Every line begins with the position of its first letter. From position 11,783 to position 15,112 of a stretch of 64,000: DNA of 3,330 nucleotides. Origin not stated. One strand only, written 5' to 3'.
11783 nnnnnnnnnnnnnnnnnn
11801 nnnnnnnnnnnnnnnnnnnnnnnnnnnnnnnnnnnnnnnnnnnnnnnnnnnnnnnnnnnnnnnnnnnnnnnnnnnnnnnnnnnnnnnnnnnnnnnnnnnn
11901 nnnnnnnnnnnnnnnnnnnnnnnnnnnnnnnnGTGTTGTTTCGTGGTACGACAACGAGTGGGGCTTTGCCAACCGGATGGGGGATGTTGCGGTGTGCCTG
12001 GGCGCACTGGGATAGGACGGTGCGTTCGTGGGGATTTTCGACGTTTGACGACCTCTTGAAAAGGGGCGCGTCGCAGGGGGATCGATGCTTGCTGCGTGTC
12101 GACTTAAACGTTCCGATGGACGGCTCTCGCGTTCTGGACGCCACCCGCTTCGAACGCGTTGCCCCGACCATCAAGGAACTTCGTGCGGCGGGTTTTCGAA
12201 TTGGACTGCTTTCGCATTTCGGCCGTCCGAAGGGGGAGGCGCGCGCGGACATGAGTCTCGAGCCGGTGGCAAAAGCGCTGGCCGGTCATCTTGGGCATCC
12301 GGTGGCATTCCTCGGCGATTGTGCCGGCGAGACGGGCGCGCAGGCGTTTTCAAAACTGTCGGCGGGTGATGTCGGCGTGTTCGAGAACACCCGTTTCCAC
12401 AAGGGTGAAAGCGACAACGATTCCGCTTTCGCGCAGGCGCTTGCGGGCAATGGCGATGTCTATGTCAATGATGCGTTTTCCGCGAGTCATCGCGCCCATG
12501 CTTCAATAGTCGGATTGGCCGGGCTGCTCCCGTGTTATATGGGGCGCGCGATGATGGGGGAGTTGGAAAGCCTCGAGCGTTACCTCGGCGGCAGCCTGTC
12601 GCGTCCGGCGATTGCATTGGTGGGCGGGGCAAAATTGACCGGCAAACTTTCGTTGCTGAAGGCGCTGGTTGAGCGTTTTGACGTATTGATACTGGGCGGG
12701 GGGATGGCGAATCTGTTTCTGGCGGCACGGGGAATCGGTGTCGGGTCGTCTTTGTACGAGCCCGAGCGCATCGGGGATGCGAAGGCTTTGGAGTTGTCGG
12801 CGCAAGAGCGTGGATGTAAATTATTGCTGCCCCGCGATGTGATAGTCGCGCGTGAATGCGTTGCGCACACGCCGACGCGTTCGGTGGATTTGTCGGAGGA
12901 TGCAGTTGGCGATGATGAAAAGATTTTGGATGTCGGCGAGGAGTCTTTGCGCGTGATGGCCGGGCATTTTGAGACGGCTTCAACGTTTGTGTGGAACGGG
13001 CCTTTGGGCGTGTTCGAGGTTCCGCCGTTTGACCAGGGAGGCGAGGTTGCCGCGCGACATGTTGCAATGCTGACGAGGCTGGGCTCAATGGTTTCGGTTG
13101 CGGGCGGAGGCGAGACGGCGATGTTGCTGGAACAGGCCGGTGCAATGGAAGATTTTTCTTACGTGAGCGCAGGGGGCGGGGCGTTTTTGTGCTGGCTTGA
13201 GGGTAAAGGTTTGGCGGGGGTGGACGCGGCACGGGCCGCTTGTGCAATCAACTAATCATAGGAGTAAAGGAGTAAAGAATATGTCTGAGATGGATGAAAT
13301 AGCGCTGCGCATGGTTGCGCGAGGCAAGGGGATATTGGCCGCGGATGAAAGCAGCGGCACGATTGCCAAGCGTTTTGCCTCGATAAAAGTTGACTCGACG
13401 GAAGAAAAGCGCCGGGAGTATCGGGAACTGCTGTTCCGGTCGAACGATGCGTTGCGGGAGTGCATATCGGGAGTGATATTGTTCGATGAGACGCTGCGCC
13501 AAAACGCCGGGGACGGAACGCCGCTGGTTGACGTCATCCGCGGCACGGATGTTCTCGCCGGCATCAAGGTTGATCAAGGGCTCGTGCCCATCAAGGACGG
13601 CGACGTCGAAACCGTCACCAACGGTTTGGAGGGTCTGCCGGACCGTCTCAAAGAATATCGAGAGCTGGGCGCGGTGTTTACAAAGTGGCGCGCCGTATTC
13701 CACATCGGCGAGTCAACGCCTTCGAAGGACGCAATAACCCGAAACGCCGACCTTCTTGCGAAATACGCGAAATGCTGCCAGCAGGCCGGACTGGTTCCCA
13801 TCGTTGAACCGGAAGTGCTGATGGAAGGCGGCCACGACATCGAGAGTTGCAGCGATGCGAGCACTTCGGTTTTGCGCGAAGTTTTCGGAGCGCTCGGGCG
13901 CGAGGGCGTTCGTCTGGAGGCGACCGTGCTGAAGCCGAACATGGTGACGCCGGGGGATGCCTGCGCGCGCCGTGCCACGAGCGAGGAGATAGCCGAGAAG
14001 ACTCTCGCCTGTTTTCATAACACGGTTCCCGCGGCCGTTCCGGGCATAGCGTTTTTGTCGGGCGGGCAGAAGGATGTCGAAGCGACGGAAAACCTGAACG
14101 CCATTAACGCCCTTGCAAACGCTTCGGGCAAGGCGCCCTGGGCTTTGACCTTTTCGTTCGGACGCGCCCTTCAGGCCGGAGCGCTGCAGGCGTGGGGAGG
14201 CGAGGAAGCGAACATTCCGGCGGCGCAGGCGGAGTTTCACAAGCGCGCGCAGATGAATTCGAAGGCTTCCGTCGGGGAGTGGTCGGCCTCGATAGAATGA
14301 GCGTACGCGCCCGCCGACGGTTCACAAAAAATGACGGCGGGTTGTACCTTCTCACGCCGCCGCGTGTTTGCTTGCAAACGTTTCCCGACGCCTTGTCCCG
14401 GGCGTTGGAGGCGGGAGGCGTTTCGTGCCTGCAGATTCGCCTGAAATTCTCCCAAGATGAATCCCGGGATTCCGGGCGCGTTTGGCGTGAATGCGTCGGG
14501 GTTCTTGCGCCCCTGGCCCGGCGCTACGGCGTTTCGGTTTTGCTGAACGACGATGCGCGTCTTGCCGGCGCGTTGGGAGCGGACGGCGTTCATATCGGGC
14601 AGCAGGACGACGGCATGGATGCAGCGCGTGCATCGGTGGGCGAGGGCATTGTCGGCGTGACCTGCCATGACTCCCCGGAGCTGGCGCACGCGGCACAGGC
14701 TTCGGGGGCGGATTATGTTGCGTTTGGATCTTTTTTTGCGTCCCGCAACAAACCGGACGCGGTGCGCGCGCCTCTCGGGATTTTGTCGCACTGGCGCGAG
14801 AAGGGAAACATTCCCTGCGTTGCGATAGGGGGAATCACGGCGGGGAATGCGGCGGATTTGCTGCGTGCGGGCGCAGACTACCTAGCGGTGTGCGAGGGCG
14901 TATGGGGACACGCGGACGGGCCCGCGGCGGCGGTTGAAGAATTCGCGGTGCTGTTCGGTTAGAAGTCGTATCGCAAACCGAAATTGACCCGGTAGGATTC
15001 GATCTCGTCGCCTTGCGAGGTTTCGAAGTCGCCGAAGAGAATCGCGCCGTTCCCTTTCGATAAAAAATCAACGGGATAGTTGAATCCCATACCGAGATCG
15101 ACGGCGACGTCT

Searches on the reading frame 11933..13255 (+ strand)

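Call 54: search_protein_families(library=pfam, proteins=[window:11933-13255:+], max_evalue=0.0001)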
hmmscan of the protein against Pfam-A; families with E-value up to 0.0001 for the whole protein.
window:11933-13255:+ (440 aa): 1 family
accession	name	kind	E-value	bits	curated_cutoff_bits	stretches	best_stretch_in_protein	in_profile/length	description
PF00162.24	PGK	-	3.6e-117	392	27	1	48-425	7-379/379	Phosphoglycerate kinase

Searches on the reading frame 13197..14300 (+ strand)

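Call 54: search_protein_families(library=pfam, proteins=[window:13197-14300:+], max_evalue=0.0001)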
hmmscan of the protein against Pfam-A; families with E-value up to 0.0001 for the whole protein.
window:13197-14300:+ (367 aa): 1 family
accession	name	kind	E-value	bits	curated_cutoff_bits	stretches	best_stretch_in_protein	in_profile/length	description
PF00274.25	Glycolytic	-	1.1e-134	449.1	22.2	1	31-365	1-332/349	Fructose-bisphosphate aldolase class-I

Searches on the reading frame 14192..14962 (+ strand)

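Call 76: search_protein_families(library=pfam, proteins=[window:14192-14962:+], max_evalue=0.001)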
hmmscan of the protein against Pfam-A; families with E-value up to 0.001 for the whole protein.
window:14192-14962:+ (256 aa): 1 family
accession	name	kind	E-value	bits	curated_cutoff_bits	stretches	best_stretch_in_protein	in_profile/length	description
PF02581.23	TMP-TENI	-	1.4e-47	161.9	27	1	51-236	1-179/180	Thiamine monophosphate synthase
